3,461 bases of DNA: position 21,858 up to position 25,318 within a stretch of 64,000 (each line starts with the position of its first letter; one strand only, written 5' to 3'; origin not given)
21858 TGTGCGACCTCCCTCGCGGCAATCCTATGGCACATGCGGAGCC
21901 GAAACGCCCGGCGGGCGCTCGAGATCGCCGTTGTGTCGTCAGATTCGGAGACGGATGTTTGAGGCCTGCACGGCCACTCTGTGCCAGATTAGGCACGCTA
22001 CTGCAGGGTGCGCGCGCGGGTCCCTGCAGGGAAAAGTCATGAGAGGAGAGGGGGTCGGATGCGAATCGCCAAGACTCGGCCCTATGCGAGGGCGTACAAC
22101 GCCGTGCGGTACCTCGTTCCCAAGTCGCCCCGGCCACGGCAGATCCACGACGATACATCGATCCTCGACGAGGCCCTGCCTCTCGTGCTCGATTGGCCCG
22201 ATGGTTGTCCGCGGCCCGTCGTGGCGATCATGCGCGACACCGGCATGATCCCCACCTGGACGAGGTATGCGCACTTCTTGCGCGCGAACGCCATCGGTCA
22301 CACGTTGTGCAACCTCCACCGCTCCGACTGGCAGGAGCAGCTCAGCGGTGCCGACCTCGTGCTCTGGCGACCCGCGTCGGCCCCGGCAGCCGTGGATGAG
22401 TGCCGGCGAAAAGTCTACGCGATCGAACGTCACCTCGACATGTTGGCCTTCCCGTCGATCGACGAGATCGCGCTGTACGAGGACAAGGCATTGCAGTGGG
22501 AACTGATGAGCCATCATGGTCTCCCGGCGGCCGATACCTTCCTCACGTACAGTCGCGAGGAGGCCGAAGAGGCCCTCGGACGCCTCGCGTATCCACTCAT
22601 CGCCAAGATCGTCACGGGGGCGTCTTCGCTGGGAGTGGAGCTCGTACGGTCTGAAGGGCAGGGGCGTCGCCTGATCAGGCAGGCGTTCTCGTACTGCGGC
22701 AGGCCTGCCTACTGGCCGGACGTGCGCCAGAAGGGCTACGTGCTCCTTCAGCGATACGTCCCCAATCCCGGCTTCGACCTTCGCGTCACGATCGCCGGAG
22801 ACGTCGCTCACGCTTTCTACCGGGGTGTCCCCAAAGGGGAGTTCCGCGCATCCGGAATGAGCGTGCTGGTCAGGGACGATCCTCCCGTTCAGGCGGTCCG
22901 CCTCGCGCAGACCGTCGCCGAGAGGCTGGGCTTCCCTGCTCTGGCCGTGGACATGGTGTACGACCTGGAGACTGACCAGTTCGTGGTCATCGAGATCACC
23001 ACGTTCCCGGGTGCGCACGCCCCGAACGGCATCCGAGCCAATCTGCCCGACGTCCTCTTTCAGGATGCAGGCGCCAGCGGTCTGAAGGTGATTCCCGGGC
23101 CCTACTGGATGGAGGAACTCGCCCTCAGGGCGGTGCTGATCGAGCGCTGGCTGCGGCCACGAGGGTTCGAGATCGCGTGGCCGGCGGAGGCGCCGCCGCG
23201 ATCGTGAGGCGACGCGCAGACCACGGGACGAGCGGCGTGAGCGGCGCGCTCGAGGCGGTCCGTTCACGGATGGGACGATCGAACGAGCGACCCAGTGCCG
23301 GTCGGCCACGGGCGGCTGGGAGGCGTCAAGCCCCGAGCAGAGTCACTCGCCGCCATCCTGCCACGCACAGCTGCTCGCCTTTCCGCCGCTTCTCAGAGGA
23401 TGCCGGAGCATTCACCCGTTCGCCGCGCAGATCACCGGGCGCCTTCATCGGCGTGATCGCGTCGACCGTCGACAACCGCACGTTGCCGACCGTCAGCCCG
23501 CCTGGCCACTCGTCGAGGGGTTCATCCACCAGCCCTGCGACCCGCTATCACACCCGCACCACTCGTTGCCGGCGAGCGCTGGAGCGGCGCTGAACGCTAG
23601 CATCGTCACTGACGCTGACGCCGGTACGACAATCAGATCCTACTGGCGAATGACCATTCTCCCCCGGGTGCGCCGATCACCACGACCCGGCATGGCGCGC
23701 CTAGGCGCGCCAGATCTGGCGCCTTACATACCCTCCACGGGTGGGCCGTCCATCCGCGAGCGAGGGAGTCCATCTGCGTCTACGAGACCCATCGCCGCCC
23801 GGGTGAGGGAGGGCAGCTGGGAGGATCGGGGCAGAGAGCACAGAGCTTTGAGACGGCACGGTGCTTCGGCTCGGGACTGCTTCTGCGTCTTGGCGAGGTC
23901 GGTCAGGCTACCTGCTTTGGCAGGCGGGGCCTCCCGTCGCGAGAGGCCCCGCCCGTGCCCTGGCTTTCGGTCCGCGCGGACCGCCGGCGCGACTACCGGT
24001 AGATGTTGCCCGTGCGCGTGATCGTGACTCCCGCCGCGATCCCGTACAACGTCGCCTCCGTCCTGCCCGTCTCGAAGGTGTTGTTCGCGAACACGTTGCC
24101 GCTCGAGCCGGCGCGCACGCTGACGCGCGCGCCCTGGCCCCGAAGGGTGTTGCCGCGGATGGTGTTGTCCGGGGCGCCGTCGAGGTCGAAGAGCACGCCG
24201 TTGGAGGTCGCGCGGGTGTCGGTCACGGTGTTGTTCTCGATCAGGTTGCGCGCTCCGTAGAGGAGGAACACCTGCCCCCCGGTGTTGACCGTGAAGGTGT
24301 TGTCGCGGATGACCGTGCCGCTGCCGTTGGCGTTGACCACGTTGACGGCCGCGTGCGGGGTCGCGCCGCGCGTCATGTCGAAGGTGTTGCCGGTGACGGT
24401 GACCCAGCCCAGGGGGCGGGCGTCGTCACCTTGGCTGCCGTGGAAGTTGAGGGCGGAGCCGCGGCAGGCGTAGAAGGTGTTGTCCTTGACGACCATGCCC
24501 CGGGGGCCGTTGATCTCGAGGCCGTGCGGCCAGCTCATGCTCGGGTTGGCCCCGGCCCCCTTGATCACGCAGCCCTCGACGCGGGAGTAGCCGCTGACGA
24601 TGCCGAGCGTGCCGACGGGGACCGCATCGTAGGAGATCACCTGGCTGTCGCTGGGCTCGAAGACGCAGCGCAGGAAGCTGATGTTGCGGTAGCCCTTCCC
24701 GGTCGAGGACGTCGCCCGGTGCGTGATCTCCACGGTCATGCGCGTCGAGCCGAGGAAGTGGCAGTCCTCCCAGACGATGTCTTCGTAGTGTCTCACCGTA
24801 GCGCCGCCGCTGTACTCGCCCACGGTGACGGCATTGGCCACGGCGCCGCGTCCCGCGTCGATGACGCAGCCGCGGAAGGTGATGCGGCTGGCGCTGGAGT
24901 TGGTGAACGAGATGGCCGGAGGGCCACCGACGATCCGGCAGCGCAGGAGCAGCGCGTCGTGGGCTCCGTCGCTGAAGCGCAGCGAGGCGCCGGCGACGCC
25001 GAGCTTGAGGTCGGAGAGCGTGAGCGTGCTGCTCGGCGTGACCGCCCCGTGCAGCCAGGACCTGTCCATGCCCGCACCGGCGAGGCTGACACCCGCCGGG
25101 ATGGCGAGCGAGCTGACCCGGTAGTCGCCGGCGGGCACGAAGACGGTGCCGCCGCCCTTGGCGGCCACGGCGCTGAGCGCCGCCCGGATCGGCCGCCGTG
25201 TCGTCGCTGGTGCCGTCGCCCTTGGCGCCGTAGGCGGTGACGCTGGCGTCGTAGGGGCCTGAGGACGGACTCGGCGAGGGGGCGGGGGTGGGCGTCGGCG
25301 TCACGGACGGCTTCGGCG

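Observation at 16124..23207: Ligase-rich cassette of unknown product: two ATP-grasp enzymes, a CelD-like double-GNAT, a BKACE-GNAT fusion, a glutaminase-less AsnB-like enzyme and a trailing small ORF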

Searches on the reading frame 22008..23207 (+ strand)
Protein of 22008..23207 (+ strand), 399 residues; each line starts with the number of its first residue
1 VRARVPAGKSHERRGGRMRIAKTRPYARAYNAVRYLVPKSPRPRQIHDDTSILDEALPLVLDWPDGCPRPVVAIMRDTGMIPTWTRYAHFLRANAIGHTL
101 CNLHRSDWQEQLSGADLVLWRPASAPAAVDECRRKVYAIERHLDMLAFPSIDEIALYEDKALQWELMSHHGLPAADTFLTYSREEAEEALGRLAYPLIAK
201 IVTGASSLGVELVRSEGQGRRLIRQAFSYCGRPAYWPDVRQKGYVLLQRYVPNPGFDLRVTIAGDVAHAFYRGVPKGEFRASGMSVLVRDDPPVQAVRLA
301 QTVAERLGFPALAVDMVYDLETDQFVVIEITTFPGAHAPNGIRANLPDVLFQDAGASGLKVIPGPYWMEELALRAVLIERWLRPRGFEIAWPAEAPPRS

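Call 3: search_protein_families(library=pfam, proteins=[window:22008-23207:+], max_evalue=0.01)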
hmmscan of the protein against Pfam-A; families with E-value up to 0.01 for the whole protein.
window:22008-23207:+ (399 aa): 3 families
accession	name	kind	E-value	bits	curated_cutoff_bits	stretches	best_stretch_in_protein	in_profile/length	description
PF07478.18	Dala_Dala_lig_C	-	4.9e-05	23.4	24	1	183-229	25-71/204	D-ala D-ala ligase C-terminus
PF08443.16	RimK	-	0.00017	21.7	21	1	158-335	2-168/188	RimK-like ATP-grasp domain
PF05770.16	Ins134_P3_kin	-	0.00056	19.9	23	1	297-338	144-187/201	Inositol 1,3,4-trisphosphate 5/6-kinase ATP-grasp domain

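Call 4: search_protein_families(library=ncbifam, proteins=[window:22008-23207:+], max_evalue=0.01)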
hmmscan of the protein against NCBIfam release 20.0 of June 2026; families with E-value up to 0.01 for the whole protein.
window:22008-23207:+ (399 aa): 14 families
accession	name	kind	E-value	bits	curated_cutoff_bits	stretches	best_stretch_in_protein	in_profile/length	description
TIGR00768.1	rimK_fam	subfamily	1.2e-11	44.5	143.4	1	137-331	62-252/276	RimK family alpha-L-glutamate ligase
TIGR02144.1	LysX_arch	equivalog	1.9e-11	43.6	275.6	1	142-331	70-251/281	lysine biosynthesis protein LysX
NF002563.0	PRK02186.1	subfamily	2.3e-07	29.4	625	1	154-258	102-195/890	argininosuccinate lyase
NF002378.0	PRK01372.1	subfamily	1.9e-06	26.8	243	1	157-229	98-169/305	D-alanine--D-alanine ligase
NF040720.1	MptN_Meth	equivalog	2.5e-06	26.8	350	1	164-337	106-272/291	tetrahydromethanopterin:alpha-L-glutamate ligase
TIGR01205.1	D_ala_D_alaTIGR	subfamily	6.1e-06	25.4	245.65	1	158-229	105-181/318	D-alanine--D-alanine ligase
NF009402.0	PRK12767.1-1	equivalog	1.7e-05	23.8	218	1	152-225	108-179/329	carbamoyl phosphate synthase-like protein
NF009404.0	PRK12767.1-3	equivalog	7.1e-05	21.9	316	1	149-232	101-180/344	carbamoyl phosphate synthase-like protein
NF006286.0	PRK08462.1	equivalog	0.00043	19.3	740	1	146-223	104-183/445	acetyl-CoA carboxylase biotin carboxylase subunit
NF002527.0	PRK01966.1-3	equivalog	0.0026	17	310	0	159-229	118-191/332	D-alanine--D-alanine ligase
TIGR00514.1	accC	equivalog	0.0031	16.4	626.5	1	146-226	102-184/449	acetyl-CoA carboxylase biotin carboxylase subunit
NF002528.0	PRK01966.1-4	subfamily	0.0058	15.5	262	0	156-229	138-219/366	D-alanine--D-alanine ligase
NF006287.0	PRK08463.1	equivalog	0.006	15.4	775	1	149-255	104-207/479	acetyl-CoA carboxylase subunit A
NF000091.3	D_ala_D_ser_VanG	exception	0.0065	15.4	495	0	155-229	131-208/344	D-alanine--D-serine ligase VanG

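Call 39: search_solved_structures(query=window:22059-23207:+, max_evalue=1)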
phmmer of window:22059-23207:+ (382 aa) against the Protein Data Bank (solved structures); distinct sequences matched with E-value up to 1: 32.
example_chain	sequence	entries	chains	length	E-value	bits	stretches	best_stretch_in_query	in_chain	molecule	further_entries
3vpb_A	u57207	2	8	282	2.7e-06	29.7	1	127-265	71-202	Putative acetylornithine deacetylase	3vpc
3vpd_A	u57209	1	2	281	2.1e-05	26.8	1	117-300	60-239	Ribosomal protein S6 modification protein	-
1uc8_A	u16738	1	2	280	5.7e-05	25.4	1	117-300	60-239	lysine biosynthesis enzyme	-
1uc9_A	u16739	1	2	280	6.7e-05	25.1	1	117-300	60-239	lysine biosynthesis enzyme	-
5zct_A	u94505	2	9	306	0.00018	23.7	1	124-298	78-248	Ribosomal protein S6--L-glutamate ligase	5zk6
4iwx_A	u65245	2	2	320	0.0002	23.6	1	124-298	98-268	Ribosomal protein S6 modification protein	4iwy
7qyr_A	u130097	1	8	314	0.00025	23.3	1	121-320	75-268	Probable alpha-L-glutamate ligase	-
9zvm_C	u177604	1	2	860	0.0013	20.9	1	131-251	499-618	Maltodextrin-binding protein,Biotin carboxylase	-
7ta5_A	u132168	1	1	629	0.0038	19.4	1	150-249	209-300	Glutathione synthase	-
1ulz_A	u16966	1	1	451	0.0039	19.3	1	136-248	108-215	pyruvate carboxylase n-terminal domain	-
7kbl_A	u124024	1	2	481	0.004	19.3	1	135-248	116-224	2-oxoglutarate carboxylase small subunit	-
7kct_A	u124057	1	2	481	0.004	19.3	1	135-248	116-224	2-oxoglutarate carboxylase small subunit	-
7kc7_A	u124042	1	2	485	0.0055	18.8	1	135-248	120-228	2-oxoglutarate carboxylase small subunit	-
3ouu_A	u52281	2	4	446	0.019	17.1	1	123-248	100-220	Biotin carboxylase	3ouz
9eb7_A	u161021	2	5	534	0.02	17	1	132-251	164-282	Biotin carboxylase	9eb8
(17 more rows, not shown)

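Call 92: search_protein_families(library=padloc, proteins=[window:22059-23207:+], max_evalue=0.001)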
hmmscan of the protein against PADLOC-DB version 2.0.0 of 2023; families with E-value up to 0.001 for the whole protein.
window:22059-23207:+ (382 aa): 0 families

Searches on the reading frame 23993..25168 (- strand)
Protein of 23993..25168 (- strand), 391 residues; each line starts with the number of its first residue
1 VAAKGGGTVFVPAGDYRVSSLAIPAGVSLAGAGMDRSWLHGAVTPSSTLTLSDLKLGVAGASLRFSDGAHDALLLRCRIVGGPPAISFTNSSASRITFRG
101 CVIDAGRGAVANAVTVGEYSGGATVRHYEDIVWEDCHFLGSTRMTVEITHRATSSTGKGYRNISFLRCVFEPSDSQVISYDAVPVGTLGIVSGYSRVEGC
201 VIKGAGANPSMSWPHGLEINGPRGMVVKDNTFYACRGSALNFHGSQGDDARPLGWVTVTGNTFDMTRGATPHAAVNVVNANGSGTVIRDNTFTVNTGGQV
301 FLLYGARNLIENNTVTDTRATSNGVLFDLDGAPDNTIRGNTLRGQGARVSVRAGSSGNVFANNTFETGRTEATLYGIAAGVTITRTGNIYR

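Call 20: search_protein_families(library=pfam, proteins=[window:23993-25168:-], max_evalue=0.001)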
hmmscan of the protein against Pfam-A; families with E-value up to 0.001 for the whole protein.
window:23993-25168:- (391 aa): 3 families
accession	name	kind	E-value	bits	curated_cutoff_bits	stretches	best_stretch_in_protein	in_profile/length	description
PF13229.12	Beta_helix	-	1.5e-19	70.6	25.9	1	216-380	2-141/158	Right handed beta helix region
PF05048.19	NosD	-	5.1e-12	46.1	23.6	1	198-370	25-174/212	Periplasmic copper-binding protein (NosD)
PF12708.12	Pect-lyase_RHGA_epim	-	8.8e-05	22.8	27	0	4-42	32-71/213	Rhamnogalacturonase A/epimerase, pectate lyase-like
